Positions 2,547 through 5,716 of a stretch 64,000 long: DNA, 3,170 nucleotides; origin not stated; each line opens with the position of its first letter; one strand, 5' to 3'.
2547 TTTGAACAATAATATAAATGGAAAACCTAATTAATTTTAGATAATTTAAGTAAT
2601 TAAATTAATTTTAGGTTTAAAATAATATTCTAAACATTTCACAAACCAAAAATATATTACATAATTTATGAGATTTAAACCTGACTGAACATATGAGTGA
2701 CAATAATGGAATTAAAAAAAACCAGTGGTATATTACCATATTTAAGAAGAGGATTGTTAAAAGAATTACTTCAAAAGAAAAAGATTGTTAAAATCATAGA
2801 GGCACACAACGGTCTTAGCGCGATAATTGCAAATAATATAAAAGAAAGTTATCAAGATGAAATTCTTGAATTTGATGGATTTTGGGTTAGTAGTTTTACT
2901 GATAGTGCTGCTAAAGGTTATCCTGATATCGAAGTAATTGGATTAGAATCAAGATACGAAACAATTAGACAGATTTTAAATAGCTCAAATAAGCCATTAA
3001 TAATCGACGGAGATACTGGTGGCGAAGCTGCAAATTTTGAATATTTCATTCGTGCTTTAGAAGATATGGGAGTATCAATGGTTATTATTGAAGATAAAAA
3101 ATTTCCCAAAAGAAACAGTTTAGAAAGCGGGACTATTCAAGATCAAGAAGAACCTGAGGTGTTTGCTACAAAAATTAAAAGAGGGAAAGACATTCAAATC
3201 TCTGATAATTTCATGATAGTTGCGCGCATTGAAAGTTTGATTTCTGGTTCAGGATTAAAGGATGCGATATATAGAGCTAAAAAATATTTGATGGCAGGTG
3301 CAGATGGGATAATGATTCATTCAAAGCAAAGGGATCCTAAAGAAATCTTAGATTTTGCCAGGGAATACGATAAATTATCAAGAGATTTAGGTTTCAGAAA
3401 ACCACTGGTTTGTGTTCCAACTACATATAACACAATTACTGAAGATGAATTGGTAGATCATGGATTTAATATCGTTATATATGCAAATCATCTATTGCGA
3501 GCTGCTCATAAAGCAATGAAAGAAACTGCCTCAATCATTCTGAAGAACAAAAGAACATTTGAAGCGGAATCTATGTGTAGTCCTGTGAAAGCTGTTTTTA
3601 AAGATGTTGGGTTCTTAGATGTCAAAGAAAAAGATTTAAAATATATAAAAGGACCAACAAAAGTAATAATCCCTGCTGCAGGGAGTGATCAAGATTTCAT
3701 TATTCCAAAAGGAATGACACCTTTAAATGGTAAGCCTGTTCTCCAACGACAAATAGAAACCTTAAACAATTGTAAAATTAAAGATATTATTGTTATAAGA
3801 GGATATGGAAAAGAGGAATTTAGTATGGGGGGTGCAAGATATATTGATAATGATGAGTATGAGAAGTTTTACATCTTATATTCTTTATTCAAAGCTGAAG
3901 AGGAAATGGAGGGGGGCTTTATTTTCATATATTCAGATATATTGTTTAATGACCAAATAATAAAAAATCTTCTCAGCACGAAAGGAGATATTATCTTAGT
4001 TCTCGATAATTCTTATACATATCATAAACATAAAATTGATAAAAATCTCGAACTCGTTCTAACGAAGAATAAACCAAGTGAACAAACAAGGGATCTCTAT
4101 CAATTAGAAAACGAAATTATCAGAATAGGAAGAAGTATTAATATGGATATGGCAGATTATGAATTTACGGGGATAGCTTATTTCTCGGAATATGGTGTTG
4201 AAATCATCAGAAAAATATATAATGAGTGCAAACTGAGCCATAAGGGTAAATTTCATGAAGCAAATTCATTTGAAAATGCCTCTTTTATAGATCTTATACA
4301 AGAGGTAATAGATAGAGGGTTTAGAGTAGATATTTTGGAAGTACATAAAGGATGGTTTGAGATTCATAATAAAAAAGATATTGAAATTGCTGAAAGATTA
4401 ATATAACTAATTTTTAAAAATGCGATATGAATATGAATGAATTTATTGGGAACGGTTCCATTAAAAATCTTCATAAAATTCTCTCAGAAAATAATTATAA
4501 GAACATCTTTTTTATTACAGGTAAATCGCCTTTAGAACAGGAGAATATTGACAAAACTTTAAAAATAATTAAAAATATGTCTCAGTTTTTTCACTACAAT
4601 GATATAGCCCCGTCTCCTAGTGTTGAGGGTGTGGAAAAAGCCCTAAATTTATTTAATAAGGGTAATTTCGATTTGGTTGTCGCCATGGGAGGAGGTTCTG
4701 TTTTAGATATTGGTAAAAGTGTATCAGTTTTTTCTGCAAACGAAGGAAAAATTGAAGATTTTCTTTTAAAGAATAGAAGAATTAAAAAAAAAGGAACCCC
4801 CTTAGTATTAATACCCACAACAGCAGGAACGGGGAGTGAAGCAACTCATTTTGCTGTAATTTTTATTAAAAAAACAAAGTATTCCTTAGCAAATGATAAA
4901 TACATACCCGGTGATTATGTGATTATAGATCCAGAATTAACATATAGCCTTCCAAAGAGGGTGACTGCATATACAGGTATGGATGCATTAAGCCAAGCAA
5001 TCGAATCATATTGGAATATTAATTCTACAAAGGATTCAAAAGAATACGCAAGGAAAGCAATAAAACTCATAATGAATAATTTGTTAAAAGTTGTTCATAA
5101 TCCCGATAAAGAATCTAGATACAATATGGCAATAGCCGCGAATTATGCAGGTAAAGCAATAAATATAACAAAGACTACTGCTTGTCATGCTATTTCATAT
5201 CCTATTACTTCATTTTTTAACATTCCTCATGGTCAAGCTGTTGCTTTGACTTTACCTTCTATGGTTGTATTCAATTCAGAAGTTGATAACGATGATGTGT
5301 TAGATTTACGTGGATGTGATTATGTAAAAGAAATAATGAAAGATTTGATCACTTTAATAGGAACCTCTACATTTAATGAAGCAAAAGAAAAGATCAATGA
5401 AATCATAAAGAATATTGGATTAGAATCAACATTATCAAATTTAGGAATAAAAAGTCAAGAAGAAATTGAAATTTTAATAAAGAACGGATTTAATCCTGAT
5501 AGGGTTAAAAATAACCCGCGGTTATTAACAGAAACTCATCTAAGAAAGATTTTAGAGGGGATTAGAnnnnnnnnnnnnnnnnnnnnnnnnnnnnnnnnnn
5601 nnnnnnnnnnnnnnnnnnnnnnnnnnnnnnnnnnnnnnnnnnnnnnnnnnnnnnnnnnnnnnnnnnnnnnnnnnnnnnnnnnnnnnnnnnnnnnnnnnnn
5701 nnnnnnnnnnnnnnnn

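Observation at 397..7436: Phosphonate biosynthesis operon (ppm-ppd-Fe-ADH) with three cytidylyltransferase copies and a GlpT/UhpC-type transporter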

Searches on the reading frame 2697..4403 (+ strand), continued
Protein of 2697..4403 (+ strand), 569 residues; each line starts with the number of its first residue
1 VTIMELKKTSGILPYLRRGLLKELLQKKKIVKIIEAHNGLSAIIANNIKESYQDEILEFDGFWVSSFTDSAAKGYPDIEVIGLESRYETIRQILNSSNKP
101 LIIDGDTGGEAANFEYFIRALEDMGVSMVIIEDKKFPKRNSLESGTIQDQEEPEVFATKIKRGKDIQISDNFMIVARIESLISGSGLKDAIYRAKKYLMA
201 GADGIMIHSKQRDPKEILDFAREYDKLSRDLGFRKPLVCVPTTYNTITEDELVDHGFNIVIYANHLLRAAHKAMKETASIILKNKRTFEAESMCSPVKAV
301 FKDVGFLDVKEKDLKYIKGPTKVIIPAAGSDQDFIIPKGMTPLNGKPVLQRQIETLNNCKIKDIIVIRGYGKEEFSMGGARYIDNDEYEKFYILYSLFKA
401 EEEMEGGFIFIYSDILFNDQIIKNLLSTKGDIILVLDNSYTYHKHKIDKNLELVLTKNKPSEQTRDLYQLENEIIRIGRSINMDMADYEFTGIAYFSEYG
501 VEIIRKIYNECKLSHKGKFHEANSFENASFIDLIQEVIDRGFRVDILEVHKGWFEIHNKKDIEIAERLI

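Call 66: find_encoding_contigs(protein=window:2706-4403:+, flank=10000, max_places=3)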
Protein window:2706-4403:+ (566 aa): no gene with exactly this product is on record in the collection.

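Call 92: search_protein_families(library=pfam, alignment_id=A5, max_evalue=0.00001)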
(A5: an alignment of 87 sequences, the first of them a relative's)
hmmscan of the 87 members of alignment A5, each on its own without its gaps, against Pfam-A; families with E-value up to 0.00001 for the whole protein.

A. member 1, L002:606-1409:+ (268 aa): 1 family
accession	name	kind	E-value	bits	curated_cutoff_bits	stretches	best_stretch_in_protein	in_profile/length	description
PF01066.26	CDP-OH_P_transf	-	3.9e-06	27.8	22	1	49-160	3-109/152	CDP-alcohol phosphatidyltransferase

B. families by the number of members that match (of 87 scanned): 60 families (the first 25 are shown)
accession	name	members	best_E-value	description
PF16363.11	GDP_Man_Dehyd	14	9.1e-85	GDP-mannose 4,6 dehydratase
PF01370.27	Epimerase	14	1e-68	NAD dependent epimerase/dehydratase family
PF01073.25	3Beta_HSD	14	1.3e-29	3-beta hydroxysteroid dehydrogenase/isomerase family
PF04321.23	RmlD_sub_bind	13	4.9e-64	RmlD substrate binding domain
PF02719.21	Polysacc_synt_2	13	8.9e-28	Polysaccharide biosynthesis protein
PF07993.18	NAD_binding_4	11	8.6e-17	Male sterility protein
PF00534.26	Glycos_transf_1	10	2.3e-42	Glycosyl transferases group 1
PF13692.12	Glyco_trans_1_4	10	9.1e-33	Glycosyl transferases group 1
PF00884.28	Sulfatase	10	4.3e-13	Sulfatase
PF13439.12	Glyco_transf_4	8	4.2e-15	Glycosyltransferase Family 4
PF20706.3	GT4-conflict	8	2.3e-07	Family 4 Glycosyltransferase in conflict systems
PF13524.12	Glyco_trans_1_2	7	4.1e-12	Glycosyl transferase-like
PF01943.22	Polysacc_synt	6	7e-15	Polysaccharide biosynthesis protein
PF13460.12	NAD_binding_10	6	3.8e-09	NAD(P)H-binding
PF00535.33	Glycos_transf_2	4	5e-37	Glycosyl transferase family 2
PF12804.13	NTP_transf_3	4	1.3e-12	MobA-like NTP transferase domain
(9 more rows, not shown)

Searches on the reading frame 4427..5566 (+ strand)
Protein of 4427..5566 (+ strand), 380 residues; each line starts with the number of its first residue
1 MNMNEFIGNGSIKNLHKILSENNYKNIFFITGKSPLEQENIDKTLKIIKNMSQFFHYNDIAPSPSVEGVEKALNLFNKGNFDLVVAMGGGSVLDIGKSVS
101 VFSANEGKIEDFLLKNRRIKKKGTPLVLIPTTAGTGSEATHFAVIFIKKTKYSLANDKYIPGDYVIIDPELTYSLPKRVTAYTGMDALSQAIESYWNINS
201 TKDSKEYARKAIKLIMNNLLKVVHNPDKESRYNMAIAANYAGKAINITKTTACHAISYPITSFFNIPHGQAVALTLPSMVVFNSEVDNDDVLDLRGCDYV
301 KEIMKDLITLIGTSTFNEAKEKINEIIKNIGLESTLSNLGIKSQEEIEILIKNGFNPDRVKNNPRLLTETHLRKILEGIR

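Call 5: search_protein_families(library=pfam, proteins=[window:4427-5566:+], max_evalue=0.01)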
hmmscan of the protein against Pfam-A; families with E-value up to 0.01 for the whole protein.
window:4427-5566:+ (380 aa): 3 families
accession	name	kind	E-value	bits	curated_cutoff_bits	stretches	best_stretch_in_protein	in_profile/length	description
PF25137.1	ADH_Fe_C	-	3.6e-39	134.9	27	1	180-377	1-191/194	Fe-containing alcohol dehydrogenase family, C-terminal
PF00465.25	Fe-ADH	-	6.7e-38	130.4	31.3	1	6-169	5-168/168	Iron-containing alcohol dehydrogenase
PF13685.12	Fe-ADH_2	-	7.3e-09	36.2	28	1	7-101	2-95/149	Iron-containing alcohol dehydrogenase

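Call 6: search_protein_families(library=ncbifam, proteins=[window:4427-5566:+], max_evalue=0.001)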
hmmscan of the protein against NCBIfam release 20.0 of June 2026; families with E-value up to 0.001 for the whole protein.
window:4427-5566:+ (380 aa): 16 families
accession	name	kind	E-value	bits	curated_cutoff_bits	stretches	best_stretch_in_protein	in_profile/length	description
TIGR03405.1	Phn_Fe-ADH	equivalog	3.7e-60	203.6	423.7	1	57-362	55-351/355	iron-containing alcohol dehydrogenase PsrA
TIGR02638.1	lactal_redase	equivalog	3.1e-59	200.7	523.15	1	4-374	9-377/379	lactaldehyde reductase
NF041833.1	Fe_ADH_ErcA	equivalog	4.6e-57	193.9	550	1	6-377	11-379/382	alcohol dehydrogenase-like regulatory protein ErcA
NF010378.0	PRK13805.1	equivalog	1.6e-54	185.1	951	1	9-377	469-861/872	bifunctional acetaldehyde-CoA/alcohol dehydrogenase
NF007911.0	PRK10624.1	equivalog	1.3e-51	175.7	537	1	2-375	8-377/382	lactaldehyde reductase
NF053866.1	CholDhdGbsBBac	equivalog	4.9e-50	170.3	550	1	8-375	21-386/392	choline dehydrogenase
NF058672.1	4HyButDHCUPNE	equivalog_domain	5.1e-49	167.4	500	1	8-377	13-375/378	4-hydroxybutyrate dehydrogenase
NF007363.0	PRK09860.1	equivalog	2.4e-46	158.6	581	1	6-356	13-359/383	L-threonine dehydrogenase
NF050025.1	SulfAcetaldRedSarD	equivalog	2.7e-45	154.9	700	1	53-377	60-382/385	sulfoacetaldehyde reductase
NF011998.0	PRK15454.1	equivalog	1.7e-38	132.4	556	1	63-365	89-380/395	ethanolamine utilization ethanol dehydrogenase EutG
TIGR04266.1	NDMA_methanol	equivalog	3e-24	85.6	625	1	55-284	69-304/420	NDMA-dependent methanol dehydrogenase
NF011717.0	PRK15138.1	equivalog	5.6e-23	81.6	645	1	7-342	14-349/387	alcohol dehydrogenase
NF041822.1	daptide_DH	equivalog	3.9e-14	52.3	300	1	69-197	45-177/363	daptide-type RiPP biosynthesis dehydogenase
NF006941.0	PRK09423.1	subfamily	7.9e-13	48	336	1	7-102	13-106/367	glycerol dehydrogenase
NF002022.0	PRK00843.1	equivalog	1.8e-09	37.1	413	1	6-216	15-202/350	NAD(P)-dependent glycerol-1-phosphate dehydrogenase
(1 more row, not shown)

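Call 48: search_solved_structures(query=window:4427-5566:+, max_evalue=1e-10, show_alignments=1)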
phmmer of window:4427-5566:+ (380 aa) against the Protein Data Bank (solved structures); distinct sequences matched with E-value up to 1e-10: 39.
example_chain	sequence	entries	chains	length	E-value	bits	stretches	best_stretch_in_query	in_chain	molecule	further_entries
6jko_A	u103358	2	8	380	1.9e-46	162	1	57-368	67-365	Methanol dehydrogenase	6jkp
8zrl_A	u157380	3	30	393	4.7e-43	150.8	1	8-366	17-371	NAD-dependent methanol dehydrogenase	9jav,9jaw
8zwd_B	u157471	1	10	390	2.2e-42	148.6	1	7-377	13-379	NAD(P)-dependent methanol dehydrogenase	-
1vhd_A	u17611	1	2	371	1.9e-41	145.5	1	25-286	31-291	alcohol dehydrogenase, iron-containing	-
1o2d_A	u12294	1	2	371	1.9e-41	145.5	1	25-286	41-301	Alcohol dehydrogenase, iron-containing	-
3owo_A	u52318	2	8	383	3.4e-40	141.4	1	7-366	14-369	Alcohol dehydrogenase 2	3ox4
9ldl_C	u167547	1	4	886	5.8e-36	127.4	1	57-284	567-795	Aldehyde dehydrogenase family protein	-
3zdr_A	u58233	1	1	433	9.2e-36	126.8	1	25-287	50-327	ALCOHOL DEHYDROGENASE DOMAIN OF THE BIFUNCTIONAL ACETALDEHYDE DEHYDROGENASE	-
4fr2_A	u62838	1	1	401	2.8e-35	125.2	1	23-376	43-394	1,3-propanediol dehydrogenase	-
3bfj_A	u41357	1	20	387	7.6e-34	120.5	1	34-369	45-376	1,3-propanediol oxidoreductase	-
13he_A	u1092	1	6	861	5.3e-31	111.1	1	57-373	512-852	Aldehyde-alcohol dehydrogenase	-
7qnj_AAA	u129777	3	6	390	5.4e-31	111.1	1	2-368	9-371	Lactaldehyde reductase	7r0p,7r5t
8uhw_A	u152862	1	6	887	5.5e-31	111.1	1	57-373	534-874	Aldehyde-alcohol dehydrogenase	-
7qlg_AAA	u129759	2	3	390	1.7e-30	109.5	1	2-368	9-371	Lactaldehyde reductase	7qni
7qlq_AAA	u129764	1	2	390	1.7e-30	109.5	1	2-368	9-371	Lactaldehyde reductase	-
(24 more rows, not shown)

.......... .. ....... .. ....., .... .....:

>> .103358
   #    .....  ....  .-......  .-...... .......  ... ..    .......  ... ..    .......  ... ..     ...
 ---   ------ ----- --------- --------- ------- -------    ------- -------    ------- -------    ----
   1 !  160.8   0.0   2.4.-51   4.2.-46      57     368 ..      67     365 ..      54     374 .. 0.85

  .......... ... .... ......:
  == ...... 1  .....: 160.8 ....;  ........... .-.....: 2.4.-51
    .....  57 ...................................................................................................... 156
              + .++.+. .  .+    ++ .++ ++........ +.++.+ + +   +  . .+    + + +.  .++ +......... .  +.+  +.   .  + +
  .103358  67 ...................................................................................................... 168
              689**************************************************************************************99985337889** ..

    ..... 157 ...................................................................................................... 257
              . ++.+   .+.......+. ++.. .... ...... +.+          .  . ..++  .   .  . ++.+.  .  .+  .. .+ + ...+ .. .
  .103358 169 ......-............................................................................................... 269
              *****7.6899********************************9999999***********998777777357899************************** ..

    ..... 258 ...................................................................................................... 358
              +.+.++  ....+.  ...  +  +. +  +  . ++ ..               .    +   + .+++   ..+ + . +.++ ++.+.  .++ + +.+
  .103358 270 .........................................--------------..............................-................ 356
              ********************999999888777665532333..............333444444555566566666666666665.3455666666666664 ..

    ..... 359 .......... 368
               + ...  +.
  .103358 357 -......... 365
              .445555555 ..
